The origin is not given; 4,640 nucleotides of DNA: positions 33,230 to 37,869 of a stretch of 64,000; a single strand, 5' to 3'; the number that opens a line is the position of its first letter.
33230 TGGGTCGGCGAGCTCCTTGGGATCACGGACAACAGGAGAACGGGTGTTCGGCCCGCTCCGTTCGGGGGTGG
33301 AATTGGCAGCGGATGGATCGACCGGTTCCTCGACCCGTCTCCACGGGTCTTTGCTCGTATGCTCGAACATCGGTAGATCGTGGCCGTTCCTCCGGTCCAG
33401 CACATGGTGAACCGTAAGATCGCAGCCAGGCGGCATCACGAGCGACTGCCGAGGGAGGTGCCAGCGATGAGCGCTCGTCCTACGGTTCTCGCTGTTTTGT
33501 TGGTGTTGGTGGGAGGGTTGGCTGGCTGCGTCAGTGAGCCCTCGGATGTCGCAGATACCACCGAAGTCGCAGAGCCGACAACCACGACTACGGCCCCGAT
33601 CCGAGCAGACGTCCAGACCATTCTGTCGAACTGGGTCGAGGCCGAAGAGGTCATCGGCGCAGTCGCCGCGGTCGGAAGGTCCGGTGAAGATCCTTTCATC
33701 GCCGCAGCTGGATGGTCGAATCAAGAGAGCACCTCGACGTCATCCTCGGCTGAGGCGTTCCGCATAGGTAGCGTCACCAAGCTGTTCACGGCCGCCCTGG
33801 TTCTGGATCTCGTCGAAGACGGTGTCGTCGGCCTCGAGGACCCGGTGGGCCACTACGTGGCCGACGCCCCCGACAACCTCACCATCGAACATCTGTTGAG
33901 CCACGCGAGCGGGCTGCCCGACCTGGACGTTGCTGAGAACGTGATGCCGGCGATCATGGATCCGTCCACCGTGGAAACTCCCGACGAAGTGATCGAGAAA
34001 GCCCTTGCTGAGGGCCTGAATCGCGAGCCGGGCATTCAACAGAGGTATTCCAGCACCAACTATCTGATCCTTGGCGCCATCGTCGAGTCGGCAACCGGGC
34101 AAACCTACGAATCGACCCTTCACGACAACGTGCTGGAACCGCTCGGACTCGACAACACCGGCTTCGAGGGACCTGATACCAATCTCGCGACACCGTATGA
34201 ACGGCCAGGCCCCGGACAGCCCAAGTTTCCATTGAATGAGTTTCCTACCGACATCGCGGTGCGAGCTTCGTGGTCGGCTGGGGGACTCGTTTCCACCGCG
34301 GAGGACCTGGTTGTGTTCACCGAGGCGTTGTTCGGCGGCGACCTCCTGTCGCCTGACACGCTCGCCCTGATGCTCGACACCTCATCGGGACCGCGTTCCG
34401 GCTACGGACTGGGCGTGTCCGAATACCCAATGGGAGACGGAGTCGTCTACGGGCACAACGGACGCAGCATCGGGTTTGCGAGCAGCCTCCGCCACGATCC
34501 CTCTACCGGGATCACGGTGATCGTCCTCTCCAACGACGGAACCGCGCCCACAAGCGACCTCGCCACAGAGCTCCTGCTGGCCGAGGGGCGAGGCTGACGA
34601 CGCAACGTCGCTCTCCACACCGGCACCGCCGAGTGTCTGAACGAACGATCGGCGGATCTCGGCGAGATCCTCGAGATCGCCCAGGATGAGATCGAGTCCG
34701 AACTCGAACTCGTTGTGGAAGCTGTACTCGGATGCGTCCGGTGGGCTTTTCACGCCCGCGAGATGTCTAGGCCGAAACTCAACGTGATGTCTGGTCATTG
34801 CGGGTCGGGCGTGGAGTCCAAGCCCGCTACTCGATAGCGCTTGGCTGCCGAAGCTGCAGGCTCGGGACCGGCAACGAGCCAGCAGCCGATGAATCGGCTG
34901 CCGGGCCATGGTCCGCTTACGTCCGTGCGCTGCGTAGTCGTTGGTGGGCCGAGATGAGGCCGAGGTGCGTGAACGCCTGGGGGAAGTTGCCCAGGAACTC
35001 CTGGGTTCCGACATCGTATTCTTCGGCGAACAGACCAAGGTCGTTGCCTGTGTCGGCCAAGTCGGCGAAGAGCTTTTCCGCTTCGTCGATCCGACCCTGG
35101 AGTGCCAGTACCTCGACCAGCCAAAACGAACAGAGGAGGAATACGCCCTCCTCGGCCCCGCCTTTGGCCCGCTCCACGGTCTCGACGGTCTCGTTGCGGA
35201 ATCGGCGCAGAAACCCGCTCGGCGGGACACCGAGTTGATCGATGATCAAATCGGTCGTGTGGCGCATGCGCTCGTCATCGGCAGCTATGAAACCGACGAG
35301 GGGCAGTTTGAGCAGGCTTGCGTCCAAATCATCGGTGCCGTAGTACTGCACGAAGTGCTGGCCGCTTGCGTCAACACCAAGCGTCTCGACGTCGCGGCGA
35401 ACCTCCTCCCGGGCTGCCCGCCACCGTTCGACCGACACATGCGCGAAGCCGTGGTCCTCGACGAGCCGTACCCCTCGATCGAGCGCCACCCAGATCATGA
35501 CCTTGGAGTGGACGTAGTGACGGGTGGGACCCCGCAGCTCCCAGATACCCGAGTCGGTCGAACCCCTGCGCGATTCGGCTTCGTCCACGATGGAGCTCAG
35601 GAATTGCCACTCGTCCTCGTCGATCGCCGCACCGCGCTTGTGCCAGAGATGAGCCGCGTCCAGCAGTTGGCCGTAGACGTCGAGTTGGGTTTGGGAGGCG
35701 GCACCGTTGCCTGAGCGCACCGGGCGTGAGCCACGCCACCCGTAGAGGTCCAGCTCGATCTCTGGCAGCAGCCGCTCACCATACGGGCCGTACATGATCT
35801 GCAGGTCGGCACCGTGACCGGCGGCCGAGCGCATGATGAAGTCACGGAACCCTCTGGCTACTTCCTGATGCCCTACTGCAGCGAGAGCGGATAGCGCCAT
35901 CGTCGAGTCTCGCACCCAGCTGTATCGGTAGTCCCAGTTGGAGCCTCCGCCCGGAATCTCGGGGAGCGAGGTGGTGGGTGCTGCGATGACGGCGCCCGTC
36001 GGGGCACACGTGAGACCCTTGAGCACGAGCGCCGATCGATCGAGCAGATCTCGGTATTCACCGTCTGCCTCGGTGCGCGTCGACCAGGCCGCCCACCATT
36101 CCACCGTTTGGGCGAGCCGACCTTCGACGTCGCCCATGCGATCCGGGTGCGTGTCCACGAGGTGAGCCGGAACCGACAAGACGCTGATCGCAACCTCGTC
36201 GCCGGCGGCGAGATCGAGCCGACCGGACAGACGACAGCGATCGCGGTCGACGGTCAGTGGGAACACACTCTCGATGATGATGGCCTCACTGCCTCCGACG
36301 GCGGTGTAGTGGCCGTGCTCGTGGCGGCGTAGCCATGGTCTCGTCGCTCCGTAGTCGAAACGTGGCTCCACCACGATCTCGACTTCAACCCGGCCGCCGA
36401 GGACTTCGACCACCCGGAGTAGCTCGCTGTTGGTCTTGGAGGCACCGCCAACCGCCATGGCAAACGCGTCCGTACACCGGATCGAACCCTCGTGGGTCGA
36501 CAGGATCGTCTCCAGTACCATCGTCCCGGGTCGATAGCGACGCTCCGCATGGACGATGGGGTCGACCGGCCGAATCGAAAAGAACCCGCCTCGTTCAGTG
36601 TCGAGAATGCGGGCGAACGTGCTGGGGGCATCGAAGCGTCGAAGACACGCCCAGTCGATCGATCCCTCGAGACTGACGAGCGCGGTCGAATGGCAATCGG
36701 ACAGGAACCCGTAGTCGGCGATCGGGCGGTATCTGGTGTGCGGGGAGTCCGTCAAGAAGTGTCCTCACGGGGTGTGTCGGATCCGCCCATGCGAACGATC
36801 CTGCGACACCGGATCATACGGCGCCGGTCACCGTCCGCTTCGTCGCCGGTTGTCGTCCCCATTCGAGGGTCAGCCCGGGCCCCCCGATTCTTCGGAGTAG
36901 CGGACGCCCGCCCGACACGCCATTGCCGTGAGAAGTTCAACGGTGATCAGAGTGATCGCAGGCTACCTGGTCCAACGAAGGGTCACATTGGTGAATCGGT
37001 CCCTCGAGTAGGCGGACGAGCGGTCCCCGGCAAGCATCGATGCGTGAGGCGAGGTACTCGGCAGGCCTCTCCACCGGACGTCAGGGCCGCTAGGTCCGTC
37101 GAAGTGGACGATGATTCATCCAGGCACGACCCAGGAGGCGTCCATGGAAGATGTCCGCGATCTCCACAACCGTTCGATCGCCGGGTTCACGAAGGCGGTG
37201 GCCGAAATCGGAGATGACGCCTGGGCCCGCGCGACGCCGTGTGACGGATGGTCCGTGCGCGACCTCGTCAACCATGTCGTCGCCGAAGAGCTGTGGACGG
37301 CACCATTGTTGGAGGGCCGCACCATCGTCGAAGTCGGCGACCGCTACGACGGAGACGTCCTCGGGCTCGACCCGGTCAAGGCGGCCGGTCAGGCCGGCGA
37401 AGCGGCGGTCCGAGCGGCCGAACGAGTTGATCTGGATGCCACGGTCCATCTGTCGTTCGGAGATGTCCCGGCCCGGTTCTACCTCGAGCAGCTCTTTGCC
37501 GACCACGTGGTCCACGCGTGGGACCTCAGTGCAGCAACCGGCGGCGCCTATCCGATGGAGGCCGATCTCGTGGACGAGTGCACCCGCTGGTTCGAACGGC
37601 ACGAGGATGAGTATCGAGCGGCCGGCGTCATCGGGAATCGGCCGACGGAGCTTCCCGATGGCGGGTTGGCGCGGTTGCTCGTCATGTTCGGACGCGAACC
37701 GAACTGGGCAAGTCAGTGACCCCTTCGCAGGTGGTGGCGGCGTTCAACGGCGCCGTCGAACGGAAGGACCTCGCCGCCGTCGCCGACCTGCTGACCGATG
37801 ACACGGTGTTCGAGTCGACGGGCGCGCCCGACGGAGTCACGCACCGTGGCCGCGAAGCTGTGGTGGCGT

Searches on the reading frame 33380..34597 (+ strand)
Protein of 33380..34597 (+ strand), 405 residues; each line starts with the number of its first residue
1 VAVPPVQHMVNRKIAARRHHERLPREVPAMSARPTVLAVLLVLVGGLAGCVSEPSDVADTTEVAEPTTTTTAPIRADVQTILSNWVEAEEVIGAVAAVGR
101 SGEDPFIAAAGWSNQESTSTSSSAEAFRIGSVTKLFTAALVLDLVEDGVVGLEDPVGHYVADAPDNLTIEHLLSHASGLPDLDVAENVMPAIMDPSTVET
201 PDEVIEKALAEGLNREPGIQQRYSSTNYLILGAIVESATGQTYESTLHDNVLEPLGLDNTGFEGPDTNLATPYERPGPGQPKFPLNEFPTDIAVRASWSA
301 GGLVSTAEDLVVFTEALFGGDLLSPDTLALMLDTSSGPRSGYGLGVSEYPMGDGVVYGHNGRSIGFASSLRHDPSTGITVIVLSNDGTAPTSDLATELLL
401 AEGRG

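Call 50: search_protein_families(library=pfam, proteins=[window:33380-34597:+], max_evalue=0.001)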
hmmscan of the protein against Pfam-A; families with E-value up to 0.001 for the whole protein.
window:33380-34597:+ (405 aa): 2 families
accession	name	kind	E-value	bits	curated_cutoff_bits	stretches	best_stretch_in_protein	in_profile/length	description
PF00144.29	Beta-lactamase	-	1.3e-60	205.8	27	1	87-396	10-320/329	Beta-lactamase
PF13354.11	Beta-lactamase2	-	0.00031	20.6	22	0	123-189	17-83/214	Beta-lactamase enzyme family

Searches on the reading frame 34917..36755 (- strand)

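Call 50: search_protein_families(library=pfam, proteins=[window:34917-36755:-], max_evalue=0.001)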
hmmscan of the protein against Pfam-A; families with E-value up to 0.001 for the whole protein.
window:34917-36755:- (612 aa): 2 families
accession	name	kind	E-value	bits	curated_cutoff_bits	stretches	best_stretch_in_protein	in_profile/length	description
PF00723.27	Glyco_hydro_15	-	9.1e-62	209.8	22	1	233-603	2-425/427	Glycosyl hydrolases family 15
PF19291.4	TREH_N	-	1.3e-15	57.7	23.1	1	11-163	14-155/211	Trehalase-like, N-terminal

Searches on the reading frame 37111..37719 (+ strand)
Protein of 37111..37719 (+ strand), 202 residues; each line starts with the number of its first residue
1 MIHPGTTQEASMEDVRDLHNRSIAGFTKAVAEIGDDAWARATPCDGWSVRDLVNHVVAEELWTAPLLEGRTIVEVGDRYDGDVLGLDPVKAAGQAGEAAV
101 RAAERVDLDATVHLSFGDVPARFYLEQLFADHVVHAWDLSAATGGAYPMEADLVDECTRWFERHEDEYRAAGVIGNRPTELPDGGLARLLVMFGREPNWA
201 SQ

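Call 50: search_protein_families(library=pfam, proteins=[window:37111-37719:+], max_evalue=0.001)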
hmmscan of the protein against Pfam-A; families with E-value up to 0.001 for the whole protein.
window:37111-37719:+ (202 aa): 2 families
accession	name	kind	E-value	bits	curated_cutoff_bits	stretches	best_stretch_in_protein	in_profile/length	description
PF11716.13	MDMPI_N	-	4.1e-14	53.9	24.2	1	23-139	5-139/140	Mycothiol maleylpyruvate isomerase N-terminal domain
PF12867.12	DinB_2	-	0.0004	21.3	24.8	0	22-99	5-82/128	DinB superfamily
